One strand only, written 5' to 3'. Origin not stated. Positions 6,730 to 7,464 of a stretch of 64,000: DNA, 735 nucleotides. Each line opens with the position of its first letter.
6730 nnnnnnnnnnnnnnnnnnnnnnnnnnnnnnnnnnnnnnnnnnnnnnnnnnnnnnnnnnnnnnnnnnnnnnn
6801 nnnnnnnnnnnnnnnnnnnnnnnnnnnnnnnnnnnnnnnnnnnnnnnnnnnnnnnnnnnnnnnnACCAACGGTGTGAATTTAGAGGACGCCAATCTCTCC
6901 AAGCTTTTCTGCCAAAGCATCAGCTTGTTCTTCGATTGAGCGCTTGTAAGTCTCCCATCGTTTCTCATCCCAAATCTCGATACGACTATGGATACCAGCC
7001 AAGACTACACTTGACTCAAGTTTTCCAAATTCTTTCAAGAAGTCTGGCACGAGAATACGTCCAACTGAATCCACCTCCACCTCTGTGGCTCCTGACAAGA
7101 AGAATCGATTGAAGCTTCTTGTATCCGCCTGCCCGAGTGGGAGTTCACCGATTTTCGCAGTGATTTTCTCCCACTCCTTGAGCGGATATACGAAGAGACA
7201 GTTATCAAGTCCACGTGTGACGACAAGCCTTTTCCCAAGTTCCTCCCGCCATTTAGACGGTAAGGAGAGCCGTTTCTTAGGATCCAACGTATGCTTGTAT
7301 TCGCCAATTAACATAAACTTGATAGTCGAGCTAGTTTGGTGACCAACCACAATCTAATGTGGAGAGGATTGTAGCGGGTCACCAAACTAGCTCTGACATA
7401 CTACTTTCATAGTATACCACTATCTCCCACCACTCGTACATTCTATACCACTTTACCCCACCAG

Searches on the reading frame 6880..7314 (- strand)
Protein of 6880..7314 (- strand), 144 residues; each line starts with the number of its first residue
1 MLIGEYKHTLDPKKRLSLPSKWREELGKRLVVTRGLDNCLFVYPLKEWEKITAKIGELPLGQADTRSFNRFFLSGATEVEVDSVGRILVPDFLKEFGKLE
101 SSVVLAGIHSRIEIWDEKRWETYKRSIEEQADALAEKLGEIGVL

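Call 10: search_protein_families(library=pfam, proteins=[window:6880-7314:-])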
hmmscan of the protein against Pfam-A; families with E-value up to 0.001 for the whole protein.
window:6880-7314:- (144 aa): 1 family
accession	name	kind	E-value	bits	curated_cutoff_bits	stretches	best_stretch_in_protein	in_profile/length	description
PF02381.23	MraZ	-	5.8e-37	126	23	2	1-70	1-71/72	MraZ protein, putative antitoxin-like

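Call 11: find_homologous_proteins(query=window:6880-7314:-, max_evalue=1e-20)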
Query window:6880-7314:- (144 aa): 7954 proteins with E <= 1e-20 among 8000 candidates; the best 120 are listed.
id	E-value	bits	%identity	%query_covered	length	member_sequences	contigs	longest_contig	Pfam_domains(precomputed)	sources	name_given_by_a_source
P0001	5.1e-86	304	96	100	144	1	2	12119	PF02381.24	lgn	-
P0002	9.2e-86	303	97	100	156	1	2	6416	PF02381.24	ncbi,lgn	ncbi:MAG TPA: division/cell wall cluster transcriptional repressor MraZ [Candidatus Paceibacterota b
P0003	2.0e-85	302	96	100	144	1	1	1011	PF02381.24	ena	-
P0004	1.3e-84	300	95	100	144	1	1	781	PF02381.24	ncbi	-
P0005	2.2e-84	299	95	100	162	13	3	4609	PF02381.24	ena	-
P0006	3.4e-84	298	94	100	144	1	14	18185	PF02381.24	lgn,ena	-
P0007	6.4e-84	297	94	100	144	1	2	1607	PF02381.24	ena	-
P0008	9.2e-84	297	94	100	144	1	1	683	PF02381.24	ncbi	-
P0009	1.5e-83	296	93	100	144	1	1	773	PF02381.24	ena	-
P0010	3.5e-83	295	92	100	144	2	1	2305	PF02381.24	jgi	jgi:MraZ protein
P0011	4.1e-83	295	93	100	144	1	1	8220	PF02381.24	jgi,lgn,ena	jgi:MraZ protein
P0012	6.6e-83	294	92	100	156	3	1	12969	PF02381.24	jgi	jgi:MraZ protein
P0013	1.1e-82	293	93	100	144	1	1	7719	PF02381.24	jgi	jgi:MraZ protein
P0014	5.7e-82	291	92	100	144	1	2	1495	PF02381.24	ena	-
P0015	5.8e-82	291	90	100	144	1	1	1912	PF02381.24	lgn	-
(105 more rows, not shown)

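Call 14: find_related_loci(query=window:6880-7314:-, collection=metagenome_contigs, flank=2500)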
Query window:6880-7314:- (144 aa) in metagenome_contigs; peptide patterns used: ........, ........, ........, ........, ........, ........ (x = any residue, [..] = any of these).
600 stretches matched a pattern (row limit reached: there are more); 455 encode a relative of the query (tblastn E <= 1e-3); the best 80 are kept; 80 distinct loci.
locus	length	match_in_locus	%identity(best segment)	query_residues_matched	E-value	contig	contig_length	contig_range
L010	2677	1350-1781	95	1-144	8e-92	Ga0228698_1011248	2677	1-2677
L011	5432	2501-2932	94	1-144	6e-89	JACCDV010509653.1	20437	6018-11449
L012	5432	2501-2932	94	1-144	3e-88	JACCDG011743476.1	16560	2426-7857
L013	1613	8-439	90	1-144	1e-91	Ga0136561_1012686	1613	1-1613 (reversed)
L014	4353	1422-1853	92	1-144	8e-87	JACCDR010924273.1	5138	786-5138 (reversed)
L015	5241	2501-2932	91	1-144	3e-86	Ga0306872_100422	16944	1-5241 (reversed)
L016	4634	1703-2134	91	1-144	3e-86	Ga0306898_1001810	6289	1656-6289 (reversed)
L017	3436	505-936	91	1-144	9e-86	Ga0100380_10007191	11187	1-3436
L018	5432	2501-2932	90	1-144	8e-86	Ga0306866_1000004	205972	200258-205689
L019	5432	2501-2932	90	1-144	8e-86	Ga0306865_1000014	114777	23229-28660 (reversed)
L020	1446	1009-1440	89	1-144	3e-91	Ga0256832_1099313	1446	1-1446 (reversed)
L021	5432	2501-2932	88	1-144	3e-85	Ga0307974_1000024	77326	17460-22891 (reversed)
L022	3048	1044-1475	88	1-144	3e-86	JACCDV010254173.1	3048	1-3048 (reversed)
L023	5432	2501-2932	88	1-144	4e-85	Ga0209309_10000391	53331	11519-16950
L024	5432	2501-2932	88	1-144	1e-84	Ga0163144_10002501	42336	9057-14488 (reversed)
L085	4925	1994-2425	82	1-144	1e-78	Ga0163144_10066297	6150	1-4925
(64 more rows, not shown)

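Call 45: search_protein_families(library=ncbifam, proteins=[window:6880-7314:-], max_evalue=0.01)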
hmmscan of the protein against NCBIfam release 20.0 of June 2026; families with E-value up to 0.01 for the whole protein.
window:6880-7314:- (144 aa): 6 families
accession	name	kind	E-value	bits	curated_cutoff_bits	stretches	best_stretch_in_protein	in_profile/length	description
TIGR00242.1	TIGR00242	equivalog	4.8e-44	149.8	98.35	1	1-140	1-141/144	division/cell wall cluster transcriptional repressor MraZ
NF001482.0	PRK00326.3-4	equivalog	4.8e-27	94.6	168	1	1-142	1-159/160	division/cell wall cluster transcriptional repressor MraZ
NF001476.0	PRK00326.2-2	equivalog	3.7e-21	75.5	162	1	2-136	5-150/163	division/cell wall cluster transcriptional repressor MraZ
NF001477.0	PRK00326.2-4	equivalog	2.2e-13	50.4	162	1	3-133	5-140/155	division/cell wall cluster transcriptional repressor MraZ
NF001483.0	PRK00326.3-5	equivalog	3.2e-11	43.7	239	1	3-139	4-146/155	division/cell wall cluster transcriptional repressor MraZ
NF001475.0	PRK00326.2-1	equivalog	4.6e-09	36.4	257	1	3-129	5-136/149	division/cell wall cluster transcriptional repressor MraZ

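Call 50: find_homologous_proteins(query=L085:1994-2425:+, max_evalue=1e-20)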
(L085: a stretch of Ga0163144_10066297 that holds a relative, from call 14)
Query L085:1994-2425:+ (144 aa): 7950 proteins with E <= 1e-20 among 8000 candidates; the best 120 are listed.
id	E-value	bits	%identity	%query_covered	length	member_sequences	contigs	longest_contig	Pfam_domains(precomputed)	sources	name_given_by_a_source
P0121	5.5e-90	317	100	100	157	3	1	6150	PF02381.24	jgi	-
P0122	4.3e-84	298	93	100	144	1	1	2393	PF02381.24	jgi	jgi:MraZ protein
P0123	8.3e-84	297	93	100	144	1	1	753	PF02381.24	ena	-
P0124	1.2e-83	297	91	100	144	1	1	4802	PF02381.24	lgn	-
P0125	8.3e-83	294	91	100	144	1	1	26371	PF02381.24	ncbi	-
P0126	4.0e-82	292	90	100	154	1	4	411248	PF02381.24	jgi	jgi:MraZ protein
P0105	8.4e-82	291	90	100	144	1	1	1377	PF02381.24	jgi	jgi:MraZ protein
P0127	1.1e-81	291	90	100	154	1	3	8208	PF02381.24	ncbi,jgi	jgi:MraZ protein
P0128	1.5e-81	290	88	100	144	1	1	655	PF02381.24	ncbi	-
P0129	2.1e-81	290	90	100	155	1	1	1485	PF02381.24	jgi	jgi:MraZ protein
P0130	2.1e-81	290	88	100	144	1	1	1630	PF02381.24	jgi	jgi:MraZ protein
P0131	2.1e-81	290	88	100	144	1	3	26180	PF02381.24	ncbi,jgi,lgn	jgi:MraZ protein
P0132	2.9e-81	289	90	100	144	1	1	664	PF02381.24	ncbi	-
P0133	3.9e-81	289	89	100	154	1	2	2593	PF02381.24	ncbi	-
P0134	4.2e-81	289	89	100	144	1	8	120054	PF02381.24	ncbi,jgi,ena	-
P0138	1.1e-80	287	88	100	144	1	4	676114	PF02381.24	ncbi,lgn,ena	ncbi:MAG: division/cell wall cluster transcriptional repressor MraZ [Candidatus Paceibacteria bacter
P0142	1.5e-80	287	87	100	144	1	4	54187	PF02381.24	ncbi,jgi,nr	ncbi:MAG: division/cell wall cluster transcriptional repressor MraZ [Candidatus Pacebacteria bacteri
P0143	2.9e-80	286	88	100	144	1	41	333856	PF02381.24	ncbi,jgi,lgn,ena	jgi:MraZ protein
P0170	5.5e-79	282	88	100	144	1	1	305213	PF02381.24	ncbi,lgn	ncbi:MAG: division/cell wall cluster transcriptional repressor MraZ [Candidatus Paceibacteria bacter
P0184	2.4e-78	280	86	100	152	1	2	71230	PF02381.24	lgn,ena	-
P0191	8.3e-78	278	86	100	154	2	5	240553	PF02381.24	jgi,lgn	jgi:MraZ protein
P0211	5.2e-77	275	84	100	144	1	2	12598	PF02381.24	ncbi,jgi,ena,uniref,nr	ncbi:cell division/cell wall cluster transcriptional repressor MraZ [Candidatus Kaiserbacteria bacte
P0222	2.9e-76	273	83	100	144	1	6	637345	PF02381.24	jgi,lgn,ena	-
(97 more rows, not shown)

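Call 51: find_encoding_contigs(protein=P0126, flank=800, max_places=2)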
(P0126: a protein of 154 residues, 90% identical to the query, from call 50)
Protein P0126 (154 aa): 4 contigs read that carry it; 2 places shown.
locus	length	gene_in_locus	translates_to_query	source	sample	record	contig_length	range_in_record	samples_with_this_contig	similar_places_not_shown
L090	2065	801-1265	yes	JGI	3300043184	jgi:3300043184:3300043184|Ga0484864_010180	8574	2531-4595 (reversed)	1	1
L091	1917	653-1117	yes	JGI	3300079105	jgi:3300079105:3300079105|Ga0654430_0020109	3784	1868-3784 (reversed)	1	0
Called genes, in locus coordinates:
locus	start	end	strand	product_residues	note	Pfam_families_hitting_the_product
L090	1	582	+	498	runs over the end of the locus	PF01336:tRNA_anti-codon, PF00152:tRNA-synt_2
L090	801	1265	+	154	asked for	PF02381:MraZ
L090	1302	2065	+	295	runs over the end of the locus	PF01795:Methyltransf_5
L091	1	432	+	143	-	?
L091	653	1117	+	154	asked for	PF02381:MraZ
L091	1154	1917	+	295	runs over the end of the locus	PF01795:Methyltransf_5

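Call 52: find_encoding_contigs(protein=P0138, flank=800, max_places=2)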
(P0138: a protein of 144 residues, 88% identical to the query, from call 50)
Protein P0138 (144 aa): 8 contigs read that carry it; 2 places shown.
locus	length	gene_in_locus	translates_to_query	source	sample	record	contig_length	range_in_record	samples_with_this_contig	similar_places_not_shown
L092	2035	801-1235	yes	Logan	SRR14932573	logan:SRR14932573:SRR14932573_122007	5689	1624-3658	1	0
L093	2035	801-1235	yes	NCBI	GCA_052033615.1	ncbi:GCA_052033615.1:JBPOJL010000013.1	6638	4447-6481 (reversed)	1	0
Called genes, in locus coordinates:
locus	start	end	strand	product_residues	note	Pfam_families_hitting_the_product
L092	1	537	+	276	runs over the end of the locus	PF01040:UbiA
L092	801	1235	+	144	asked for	PF02381:MraZ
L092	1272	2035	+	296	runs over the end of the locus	PF01795:Methyltransf_5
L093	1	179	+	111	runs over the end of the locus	?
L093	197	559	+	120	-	-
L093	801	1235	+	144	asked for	PF02381:MraZ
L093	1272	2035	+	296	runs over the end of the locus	PF01795:Methyltransf_5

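Call 53: find_encoding_contigs(protein=P0143, flank=800, max_places=3)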
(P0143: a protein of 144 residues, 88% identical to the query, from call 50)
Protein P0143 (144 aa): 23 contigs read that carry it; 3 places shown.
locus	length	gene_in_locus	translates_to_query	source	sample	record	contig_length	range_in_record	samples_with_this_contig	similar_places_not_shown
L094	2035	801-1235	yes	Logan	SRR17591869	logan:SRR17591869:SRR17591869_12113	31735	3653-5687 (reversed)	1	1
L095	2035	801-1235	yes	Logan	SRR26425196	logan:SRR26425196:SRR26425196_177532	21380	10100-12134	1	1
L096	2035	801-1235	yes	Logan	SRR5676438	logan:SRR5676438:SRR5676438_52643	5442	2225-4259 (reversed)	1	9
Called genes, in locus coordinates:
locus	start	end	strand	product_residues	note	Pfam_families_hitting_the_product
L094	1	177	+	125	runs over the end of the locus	PF14078:DUF4259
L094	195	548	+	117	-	-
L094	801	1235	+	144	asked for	PF02381:MraZ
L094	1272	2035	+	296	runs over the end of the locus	PF01795:Methyltransf_5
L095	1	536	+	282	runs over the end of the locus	PF01040:UbiA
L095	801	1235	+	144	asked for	PF02381:MraZ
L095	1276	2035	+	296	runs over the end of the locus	PF01795:Methyltransf_5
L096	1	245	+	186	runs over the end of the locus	-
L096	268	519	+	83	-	-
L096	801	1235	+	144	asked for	PF02381:MraZ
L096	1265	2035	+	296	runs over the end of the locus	PF01795:Methyltransf_5, PF13847:Methyltransf_31 (faint)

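Call 54: find_encoding_contigs(protein=P0170, flank=800, max_places=2)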
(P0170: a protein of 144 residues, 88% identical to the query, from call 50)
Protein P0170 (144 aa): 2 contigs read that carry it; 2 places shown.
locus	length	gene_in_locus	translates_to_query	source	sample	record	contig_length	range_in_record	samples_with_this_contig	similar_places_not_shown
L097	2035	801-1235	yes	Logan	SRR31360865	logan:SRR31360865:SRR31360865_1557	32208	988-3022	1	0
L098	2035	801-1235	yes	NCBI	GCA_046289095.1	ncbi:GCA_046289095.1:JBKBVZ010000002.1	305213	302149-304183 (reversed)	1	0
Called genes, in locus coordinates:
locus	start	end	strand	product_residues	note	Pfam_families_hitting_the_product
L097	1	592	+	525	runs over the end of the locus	?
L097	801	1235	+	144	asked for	PF02381:MraZ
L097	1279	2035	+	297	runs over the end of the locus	PF01795:Methyltransf_5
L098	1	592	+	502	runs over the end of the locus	PF01336:tRNA_anti-codon, PF00152:tRNA-synt_2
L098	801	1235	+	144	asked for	PF02381:MraZ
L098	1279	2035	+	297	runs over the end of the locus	PF01795:Methyltransf_5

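Call 55: find_encoding_contigs(protein=P0222, flank=800, max_places=2)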
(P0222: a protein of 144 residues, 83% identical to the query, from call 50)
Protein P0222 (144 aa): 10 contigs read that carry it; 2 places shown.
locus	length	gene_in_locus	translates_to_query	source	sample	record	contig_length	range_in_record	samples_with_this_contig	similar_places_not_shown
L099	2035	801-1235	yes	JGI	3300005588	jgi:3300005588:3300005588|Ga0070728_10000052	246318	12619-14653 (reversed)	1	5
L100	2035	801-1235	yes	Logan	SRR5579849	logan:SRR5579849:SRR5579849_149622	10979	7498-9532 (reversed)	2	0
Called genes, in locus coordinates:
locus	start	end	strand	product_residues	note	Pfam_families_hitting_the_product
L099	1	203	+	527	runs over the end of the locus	PF01921:tRNA-synt_1f, PF19269:Anticodon_2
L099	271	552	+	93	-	-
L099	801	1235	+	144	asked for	PF02381:MraZ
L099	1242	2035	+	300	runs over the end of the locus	PF01795:Methyltransf_5, PF05175:MTS (faint)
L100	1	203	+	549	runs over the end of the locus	?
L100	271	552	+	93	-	-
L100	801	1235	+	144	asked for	PF02381:MraZ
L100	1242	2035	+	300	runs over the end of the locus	PF01795:Methyltransf_5, PF05175:MTS (faint)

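Call 56: find_encoding_contigs(protein=P0191, flank=800, max_places=2)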
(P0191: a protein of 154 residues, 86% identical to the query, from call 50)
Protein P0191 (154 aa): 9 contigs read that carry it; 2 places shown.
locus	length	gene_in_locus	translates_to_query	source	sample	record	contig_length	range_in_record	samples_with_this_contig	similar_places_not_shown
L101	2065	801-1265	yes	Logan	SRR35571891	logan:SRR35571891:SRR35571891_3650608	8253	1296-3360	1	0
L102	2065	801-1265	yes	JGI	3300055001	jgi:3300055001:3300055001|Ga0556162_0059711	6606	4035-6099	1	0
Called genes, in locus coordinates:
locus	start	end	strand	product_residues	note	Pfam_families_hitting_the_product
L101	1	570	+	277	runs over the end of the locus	PF01040:UbiA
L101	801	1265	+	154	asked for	PF02381:MraZ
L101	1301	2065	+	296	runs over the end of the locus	PF01795:Methyltransf_5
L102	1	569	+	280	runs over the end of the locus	PF01040:UbiA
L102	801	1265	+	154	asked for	PF02381:MraZ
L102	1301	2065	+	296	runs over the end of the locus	PF01795:Methyltransf_5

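Call 62: find_encoding_contigs(protein=P0134, flank=800, max_places=4)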
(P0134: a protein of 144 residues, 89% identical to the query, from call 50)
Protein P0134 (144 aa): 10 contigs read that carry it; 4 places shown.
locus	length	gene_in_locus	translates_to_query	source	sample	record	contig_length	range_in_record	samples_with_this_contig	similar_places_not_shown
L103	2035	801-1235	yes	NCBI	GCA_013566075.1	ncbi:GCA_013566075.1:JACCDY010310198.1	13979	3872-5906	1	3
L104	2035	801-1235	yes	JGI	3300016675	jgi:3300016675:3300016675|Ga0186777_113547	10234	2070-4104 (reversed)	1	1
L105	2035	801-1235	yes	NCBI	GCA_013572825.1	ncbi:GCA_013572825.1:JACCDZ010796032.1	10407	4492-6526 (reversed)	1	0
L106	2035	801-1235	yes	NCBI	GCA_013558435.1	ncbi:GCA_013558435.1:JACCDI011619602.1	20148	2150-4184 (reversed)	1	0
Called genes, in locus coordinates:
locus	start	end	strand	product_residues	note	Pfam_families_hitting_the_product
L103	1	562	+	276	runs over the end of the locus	PF01040:UbiA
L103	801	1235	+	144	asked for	PF02381:MraZ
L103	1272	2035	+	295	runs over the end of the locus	PF01795:Methyltransf_5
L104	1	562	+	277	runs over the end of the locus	PF01040:UbiA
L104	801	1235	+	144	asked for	PF02381:MraZ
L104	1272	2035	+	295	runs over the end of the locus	PF01795:Methyltransf_5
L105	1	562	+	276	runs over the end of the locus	PF01040:UbiA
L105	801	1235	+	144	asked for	PF02381:MraZ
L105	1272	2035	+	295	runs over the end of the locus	PF01795:Methyltransf_5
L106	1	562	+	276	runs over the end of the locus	PF01040:UbiA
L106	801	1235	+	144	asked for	PF02381:MraZ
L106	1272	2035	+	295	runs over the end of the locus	PF01795:Methyltransf_5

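Call 63: find_encoding_contigs(protein=P0142, flank=800, max_places=4)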
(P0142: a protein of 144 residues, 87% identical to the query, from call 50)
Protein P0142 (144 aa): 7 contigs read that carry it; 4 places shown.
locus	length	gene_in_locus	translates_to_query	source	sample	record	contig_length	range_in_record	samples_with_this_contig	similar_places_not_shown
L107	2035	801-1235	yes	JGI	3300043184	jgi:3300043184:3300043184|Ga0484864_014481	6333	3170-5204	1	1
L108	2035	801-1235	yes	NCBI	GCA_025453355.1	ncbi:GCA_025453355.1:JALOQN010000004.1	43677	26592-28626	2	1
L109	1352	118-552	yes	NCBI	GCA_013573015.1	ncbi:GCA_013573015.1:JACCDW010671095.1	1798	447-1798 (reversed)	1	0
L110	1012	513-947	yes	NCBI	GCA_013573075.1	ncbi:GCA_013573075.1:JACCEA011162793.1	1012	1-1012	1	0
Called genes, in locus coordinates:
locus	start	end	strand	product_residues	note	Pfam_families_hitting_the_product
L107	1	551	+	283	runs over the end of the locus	PF01040:UbiA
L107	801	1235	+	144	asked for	PF02381:MraZ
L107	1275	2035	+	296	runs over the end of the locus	PF01795:Methyltransf_5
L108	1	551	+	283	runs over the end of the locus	PF01040:UbiA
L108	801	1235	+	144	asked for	PF02381:MraZ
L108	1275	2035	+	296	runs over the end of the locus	PF01795:Methyltransf_5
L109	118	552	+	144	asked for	PF02381:MraZ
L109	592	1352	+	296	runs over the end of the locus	PF01795:Methyltransf_5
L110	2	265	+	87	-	?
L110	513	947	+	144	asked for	PF02381:MraZ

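Call 64: find_encoding_contigs(protein=P0184, flank=800, max_places=4)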
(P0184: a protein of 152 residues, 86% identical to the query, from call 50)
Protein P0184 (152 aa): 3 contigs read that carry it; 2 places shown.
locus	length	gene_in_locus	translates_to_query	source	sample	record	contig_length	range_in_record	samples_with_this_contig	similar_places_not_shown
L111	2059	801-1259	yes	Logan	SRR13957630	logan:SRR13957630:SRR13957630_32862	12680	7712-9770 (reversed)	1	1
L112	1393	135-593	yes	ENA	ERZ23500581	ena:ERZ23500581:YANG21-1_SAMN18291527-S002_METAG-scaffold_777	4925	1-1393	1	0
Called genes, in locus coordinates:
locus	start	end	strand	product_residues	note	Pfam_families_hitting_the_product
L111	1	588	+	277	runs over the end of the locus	PF01040:UbiA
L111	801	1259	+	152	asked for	PF02381:MraZ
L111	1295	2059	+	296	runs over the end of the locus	PF01795:Methyltransf_5, PF13847:Methyltransf_31 (faint)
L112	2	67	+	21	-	?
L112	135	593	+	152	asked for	PF02381:MraZ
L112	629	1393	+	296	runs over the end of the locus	PF01795:Methyltransf_5, PF13847:Methyltransf_31 (faint)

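Call 65: find_encoding_contigs(protein=P0211, flank=800, max_places=4)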
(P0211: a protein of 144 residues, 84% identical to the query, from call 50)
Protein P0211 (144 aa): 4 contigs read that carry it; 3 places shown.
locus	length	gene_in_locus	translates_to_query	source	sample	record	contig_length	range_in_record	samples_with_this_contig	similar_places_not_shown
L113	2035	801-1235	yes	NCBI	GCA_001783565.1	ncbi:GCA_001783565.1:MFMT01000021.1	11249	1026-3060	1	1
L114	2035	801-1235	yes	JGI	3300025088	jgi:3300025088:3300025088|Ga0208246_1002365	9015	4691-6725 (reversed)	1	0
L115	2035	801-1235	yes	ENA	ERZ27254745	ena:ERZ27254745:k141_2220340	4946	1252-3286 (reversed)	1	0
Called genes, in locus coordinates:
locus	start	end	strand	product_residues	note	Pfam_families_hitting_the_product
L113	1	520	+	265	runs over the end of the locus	-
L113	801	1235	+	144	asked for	PF02381:MraZ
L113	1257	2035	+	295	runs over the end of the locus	PF01795:Methyltransf_5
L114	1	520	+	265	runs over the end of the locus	-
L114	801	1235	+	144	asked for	PF02381:MraZ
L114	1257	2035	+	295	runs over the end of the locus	PF01795:Methyltransf_5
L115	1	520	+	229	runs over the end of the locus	-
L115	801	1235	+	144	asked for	PF02381:MraZ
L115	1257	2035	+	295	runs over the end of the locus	PF01795:Methyltransf_5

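Call 66: find_encoding_contigs(protein=P0002, flank=3000, max_places=3)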
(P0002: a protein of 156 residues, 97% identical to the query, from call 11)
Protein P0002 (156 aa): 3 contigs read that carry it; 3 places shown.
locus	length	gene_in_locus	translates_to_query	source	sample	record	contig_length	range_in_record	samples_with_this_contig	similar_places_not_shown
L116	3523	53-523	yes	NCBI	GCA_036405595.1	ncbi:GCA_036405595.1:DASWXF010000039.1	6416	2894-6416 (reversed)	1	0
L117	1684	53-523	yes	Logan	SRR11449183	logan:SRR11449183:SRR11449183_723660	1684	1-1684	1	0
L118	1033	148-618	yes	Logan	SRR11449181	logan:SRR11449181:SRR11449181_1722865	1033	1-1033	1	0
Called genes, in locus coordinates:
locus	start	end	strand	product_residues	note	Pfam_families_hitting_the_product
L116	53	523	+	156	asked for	PF02381:MraZ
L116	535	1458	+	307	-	PF01795:Methyltransf_5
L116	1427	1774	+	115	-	-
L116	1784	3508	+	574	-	PF03717:PBP_dimer (weak), PF00905:Transpeptidase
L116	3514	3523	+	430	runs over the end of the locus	PF08245:Mur_ligase_M, PF02875:Mur_ligase_C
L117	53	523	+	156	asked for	PF02381:MraZ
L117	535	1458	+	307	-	PF01795:Methyltransf_5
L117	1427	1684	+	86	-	?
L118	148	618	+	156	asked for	PF02381:MraZ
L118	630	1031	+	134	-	?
